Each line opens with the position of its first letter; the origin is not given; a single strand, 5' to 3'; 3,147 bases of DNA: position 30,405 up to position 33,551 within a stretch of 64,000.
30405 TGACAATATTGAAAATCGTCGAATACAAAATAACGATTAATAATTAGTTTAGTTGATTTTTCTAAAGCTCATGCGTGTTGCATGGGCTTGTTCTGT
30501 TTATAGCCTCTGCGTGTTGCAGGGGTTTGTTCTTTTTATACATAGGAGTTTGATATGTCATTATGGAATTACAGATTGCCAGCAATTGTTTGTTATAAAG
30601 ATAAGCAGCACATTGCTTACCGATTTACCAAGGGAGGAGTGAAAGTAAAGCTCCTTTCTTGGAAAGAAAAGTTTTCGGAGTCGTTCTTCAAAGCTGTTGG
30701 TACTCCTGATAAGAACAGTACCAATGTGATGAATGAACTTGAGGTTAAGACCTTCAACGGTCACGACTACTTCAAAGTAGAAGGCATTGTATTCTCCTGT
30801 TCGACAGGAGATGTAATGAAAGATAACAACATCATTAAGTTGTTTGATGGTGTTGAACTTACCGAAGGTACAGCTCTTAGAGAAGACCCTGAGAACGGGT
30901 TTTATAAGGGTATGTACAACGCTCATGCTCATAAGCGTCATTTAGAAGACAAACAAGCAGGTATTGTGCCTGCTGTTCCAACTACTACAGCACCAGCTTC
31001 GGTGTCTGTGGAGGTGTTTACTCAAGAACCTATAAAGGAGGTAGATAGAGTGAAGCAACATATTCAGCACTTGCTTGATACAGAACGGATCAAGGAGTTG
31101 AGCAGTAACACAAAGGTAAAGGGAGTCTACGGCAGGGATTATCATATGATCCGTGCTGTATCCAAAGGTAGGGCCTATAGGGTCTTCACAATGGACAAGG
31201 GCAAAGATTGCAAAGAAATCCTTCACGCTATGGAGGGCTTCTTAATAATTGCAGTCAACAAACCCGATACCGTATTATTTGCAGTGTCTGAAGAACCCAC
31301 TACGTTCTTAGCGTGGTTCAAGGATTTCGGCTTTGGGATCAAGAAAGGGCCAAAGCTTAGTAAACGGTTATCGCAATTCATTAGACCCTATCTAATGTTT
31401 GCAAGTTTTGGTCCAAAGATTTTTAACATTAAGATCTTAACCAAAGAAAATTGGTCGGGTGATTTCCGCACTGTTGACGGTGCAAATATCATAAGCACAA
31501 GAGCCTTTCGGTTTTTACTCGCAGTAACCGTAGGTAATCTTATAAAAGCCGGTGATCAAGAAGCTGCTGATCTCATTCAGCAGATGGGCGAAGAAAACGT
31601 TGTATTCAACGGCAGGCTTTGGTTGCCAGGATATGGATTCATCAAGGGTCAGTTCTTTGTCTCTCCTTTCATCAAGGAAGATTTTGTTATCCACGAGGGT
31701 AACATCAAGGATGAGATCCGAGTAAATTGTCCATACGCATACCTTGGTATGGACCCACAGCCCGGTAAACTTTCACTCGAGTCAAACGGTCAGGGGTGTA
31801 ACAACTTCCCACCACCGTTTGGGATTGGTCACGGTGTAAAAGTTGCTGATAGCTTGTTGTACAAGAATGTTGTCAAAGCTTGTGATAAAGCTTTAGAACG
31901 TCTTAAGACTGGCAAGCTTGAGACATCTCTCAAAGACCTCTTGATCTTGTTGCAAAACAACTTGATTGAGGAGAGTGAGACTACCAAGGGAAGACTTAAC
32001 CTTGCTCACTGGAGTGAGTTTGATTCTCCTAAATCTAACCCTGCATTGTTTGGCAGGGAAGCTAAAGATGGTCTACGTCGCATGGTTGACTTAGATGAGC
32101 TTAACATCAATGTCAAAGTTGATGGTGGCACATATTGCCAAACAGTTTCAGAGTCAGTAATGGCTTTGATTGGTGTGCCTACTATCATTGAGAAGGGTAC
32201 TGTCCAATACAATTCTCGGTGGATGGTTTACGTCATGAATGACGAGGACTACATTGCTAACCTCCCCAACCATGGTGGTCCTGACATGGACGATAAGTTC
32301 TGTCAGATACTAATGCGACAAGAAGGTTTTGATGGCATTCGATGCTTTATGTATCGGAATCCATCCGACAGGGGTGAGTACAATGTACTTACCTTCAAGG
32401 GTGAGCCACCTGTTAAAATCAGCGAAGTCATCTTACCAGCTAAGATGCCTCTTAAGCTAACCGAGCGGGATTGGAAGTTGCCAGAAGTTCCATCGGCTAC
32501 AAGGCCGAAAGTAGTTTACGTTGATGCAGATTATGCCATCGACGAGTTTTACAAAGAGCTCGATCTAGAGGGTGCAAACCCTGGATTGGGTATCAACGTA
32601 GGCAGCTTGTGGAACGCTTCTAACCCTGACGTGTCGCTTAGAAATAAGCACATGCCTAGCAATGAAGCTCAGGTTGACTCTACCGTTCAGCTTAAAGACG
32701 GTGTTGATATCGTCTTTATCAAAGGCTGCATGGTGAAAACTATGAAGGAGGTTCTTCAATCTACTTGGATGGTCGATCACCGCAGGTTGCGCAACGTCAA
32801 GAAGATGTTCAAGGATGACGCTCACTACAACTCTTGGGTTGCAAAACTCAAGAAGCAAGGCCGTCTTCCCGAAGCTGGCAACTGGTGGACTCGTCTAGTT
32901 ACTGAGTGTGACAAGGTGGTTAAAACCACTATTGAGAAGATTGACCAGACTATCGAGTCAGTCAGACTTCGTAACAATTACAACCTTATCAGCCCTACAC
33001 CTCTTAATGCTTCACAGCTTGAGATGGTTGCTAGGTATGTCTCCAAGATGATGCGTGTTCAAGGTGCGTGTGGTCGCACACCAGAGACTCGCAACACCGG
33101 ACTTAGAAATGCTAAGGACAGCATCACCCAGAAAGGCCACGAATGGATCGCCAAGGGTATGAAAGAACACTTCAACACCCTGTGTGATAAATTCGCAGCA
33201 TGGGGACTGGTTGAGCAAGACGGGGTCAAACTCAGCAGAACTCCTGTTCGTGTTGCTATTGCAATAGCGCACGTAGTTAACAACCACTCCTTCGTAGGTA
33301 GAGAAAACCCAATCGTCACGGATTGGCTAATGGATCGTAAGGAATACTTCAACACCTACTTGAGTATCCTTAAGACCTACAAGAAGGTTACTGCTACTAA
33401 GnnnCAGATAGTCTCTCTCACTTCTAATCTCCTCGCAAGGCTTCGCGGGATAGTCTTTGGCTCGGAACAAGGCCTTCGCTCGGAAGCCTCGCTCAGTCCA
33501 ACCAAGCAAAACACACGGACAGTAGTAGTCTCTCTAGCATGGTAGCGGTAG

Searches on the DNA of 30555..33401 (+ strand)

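Call 81: search_rna_families(sources=[L001, L004, L006], threshold=evalue, max_evalue=0.5)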
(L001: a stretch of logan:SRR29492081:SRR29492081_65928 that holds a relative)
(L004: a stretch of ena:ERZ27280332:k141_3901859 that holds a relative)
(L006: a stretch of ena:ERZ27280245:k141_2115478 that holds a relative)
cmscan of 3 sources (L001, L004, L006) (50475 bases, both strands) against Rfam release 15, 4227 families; matches with E-value up to 0.5: 6.
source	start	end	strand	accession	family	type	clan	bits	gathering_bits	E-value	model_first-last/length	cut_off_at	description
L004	4320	4393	+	RF02684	Twister-P5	Gene; ribozyme;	CL00120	31.6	37.6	0.0082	1-58/58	no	Type-P5 twister ribozyme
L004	4598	4662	+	RF02684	Twister-P5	Gene; ribozyme;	CL00120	27.2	37.6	0.11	1-58/58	no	Type-P5 twister ribozyme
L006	9127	9191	+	RF02684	Twister-P5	Gene; ribozyme;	CL00120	27.2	37.6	0.11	1-58/58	no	Type-P5 twister ribozyme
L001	9134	9207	+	RF02684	Twister-P5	Gene; ribozyme;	CL00120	26.4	37.6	0.18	1-58/58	no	Type-P5 twister ribozyme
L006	8856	8925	+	RF02684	Twister-P5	Gene; ribozyme;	CL00120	25.1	37.6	0.39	1-58/58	no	Type-P5 twister ribozyme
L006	2578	2685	-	RF00114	S15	Cis-reg; leader;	CL00121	24.3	39.5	0.15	1-117/117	no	Ribosomal S15 leader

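Call 82: search_rna_families(sources=[L007, L009, L012], threshold=evalue, max_evalue=0.5)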
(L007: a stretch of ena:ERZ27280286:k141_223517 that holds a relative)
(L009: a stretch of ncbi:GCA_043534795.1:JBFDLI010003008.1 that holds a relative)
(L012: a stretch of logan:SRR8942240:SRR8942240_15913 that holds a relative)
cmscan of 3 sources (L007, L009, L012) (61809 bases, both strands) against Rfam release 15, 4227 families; matches with E-value up to 0.5: 2.
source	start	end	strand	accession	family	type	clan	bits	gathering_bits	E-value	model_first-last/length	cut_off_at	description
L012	8070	8141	+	RF02684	Twister-P5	Gene; ribozyme;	CL00120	30.1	37.6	0.024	1-58/58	no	Type-P5 twister ribozyme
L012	1473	1520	-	RF03830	mir-1003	Gene; miRNA;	-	26.4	90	0.24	1-56/56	no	mir-1003 microRNA precursor family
